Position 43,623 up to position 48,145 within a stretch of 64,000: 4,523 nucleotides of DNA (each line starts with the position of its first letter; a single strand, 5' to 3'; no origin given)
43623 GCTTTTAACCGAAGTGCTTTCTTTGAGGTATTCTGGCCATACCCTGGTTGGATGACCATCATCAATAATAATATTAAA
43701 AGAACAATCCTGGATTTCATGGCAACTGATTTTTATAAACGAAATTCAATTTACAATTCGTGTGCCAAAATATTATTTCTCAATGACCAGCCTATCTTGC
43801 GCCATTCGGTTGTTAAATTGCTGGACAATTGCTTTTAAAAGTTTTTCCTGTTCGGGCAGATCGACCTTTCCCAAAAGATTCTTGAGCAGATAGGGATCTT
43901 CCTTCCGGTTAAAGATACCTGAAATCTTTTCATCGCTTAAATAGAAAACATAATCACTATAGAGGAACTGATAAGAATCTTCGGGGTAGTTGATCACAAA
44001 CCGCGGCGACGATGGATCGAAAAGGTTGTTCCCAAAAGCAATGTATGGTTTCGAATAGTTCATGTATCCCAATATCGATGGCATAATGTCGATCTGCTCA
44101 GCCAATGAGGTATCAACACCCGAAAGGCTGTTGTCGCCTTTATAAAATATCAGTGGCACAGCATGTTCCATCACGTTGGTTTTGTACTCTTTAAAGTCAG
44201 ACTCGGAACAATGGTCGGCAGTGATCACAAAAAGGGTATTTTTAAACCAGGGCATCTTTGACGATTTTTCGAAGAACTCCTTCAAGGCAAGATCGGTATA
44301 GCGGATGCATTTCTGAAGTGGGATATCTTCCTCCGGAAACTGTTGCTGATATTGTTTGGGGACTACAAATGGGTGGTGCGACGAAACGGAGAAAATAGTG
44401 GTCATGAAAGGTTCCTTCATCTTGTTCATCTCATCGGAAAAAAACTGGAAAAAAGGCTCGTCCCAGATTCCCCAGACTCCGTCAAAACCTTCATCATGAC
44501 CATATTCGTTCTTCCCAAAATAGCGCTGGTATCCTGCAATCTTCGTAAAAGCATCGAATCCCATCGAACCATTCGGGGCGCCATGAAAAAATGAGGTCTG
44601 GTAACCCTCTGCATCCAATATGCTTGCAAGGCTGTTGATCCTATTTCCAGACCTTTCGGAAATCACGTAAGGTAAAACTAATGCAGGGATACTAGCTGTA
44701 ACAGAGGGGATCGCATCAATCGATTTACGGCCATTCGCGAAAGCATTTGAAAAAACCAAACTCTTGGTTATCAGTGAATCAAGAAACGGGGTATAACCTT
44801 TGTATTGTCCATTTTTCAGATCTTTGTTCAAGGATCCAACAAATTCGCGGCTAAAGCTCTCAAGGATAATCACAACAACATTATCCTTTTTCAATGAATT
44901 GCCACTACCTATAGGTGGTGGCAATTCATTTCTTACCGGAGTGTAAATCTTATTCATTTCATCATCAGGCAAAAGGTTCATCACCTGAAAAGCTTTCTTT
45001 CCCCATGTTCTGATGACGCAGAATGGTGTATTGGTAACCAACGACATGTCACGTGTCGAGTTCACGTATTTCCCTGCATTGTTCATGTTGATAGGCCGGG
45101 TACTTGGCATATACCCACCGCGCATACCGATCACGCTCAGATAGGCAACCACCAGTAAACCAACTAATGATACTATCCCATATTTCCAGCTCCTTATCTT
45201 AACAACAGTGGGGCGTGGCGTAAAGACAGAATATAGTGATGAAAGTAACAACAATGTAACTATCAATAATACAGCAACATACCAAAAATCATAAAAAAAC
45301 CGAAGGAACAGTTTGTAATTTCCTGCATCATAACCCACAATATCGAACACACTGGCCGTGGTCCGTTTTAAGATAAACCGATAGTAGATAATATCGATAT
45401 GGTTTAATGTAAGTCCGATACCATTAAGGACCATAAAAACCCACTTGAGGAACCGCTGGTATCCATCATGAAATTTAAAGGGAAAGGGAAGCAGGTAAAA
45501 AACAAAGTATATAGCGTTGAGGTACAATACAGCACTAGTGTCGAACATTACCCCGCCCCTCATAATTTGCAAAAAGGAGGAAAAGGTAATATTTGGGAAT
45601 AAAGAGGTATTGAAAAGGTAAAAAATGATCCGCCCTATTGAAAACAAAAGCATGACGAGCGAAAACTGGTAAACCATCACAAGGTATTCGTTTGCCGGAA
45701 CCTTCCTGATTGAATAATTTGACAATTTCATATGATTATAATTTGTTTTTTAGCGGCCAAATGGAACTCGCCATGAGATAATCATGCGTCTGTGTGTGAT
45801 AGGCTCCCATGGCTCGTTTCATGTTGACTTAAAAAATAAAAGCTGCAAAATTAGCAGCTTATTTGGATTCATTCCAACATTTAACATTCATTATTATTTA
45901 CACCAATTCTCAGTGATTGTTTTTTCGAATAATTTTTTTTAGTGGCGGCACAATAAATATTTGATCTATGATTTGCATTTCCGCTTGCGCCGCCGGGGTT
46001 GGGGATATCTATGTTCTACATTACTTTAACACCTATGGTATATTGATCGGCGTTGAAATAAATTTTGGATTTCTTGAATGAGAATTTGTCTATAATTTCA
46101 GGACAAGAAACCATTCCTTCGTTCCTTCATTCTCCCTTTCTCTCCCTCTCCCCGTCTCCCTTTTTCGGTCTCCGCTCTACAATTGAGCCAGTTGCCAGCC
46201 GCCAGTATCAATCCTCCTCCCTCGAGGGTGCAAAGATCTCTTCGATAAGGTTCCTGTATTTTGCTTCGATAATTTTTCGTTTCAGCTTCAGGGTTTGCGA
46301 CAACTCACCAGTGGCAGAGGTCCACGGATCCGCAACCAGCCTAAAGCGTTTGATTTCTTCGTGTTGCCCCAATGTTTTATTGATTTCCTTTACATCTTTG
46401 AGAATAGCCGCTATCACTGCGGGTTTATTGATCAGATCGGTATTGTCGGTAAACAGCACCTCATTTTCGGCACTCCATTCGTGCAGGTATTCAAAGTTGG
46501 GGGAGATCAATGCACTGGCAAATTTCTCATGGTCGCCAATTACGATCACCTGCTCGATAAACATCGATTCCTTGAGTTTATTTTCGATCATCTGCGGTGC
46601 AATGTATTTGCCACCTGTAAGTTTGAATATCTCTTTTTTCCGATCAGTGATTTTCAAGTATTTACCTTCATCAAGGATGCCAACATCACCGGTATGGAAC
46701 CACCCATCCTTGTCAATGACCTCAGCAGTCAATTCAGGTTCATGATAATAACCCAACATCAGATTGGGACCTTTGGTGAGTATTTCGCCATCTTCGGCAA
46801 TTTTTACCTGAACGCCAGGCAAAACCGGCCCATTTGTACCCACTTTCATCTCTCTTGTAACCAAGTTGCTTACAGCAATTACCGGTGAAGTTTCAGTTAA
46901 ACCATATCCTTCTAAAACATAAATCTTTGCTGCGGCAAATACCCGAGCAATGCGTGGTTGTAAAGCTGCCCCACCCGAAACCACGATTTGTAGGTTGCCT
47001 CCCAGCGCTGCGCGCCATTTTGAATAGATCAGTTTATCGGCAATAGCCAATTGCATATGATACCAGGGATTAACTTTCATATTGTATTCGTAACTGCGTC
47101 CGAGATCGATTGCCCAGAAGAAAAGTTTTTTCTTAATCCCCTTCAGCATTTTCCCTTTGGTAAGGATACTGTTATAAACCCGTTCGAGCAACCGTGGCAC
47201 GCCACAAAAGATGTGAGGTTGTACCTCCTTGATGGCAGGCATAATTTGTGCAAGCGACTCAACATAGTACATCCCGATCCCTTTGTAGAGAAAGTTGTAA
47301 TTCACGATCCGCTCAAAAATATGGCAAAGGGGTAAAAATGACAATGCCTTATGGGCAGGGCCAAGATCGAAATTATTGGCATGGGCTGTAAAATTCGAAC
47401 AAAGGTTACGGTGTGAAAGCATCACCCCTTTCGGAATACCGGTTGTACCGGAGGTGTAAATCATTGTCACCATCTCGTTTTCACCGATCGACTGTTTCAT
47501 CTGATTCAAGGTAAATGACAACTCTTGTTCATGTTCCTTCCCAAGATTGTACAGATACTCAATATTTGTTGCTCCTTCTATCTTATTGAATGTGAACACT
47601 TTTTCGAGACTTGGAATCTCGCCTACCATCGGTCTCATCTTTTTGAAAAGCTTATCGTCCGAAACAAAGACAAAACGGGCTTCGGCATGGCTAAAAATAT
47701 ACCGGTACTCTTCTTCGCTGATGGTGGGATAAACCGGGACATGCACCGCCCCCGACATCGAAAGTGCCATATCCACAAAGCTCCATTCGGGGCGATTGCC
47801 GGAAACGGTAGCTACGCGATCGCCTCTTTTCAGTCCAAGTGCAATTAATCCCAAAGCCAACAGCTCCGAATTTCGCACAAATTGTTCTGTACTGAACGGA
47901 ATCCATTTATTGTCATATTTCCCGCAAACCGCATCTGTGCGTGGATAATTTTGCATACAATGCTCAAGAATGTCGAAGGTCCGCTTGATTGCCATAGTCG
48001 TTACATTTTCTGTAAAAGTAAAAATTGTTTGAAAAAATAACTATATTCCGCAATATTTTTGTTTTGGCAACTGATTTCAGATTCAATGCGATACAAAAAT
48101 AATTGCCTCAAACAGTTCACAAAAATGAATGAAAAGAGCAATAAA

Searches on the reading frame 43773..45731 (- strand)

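Call 6: search_protein_families(library=pfam, proteins=[window:43773-45731:-])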
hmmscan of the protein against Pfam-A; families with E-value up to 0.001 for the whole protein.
window:43773-45731:- (652 aa): 1 family
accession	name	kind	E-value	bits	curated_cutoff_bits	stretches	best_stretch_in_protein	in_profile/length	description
PF00884.28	Sulfatase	-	6.9e-33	114.7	25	1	284-559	2-301/301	Sulfatase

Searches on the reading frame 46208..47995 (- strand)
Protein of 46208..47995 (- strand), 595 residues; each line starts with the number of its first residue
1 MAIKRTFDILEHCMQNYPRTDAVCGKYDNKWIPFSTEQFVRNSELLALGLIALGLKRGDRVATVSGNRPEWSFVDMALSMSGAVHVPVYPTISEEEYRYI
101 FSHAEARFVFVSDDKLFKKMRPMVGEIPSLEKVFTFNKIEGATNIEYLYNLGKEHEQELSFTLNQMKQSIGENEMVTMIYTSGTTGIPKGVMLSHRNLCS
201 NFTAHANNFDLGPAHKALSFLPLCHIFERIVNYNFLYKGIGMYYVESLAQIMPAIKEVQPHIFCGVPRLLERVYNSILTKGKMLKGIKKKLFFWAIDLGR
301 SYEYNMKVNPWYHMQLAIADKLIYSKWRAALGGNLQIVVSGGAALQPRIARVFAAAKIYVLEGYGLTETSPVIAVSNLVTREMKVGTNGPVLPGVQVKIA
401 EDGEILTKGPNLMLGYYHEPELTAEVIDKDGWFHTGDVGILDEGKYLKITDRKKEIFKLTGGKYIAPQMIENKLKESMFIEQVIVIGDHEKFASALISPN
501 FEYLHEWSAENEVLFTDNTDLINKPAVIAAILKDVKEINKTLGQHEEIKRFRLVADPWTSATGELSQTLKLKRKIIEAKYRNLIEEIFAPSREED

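Call 6: search_protein_families(library=pfam, proteins=[window:46208-47995:-])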
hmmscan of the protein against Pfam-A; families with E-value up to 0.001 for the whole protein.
window:46208-47995:- (595 aa): 2 families
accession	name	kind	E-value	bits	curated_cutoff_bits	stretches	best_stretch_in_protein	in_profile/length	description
PF00501.34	AMP-binding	-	6.6e-73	246.1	29.9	1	11-417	2-384/384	AMP-binding enzyme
PF23562.2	AMP-binding_C_3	-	9.2e-10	39.4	20.8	1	459-589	6-121/124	AMP-binding enzyme C-terminal domain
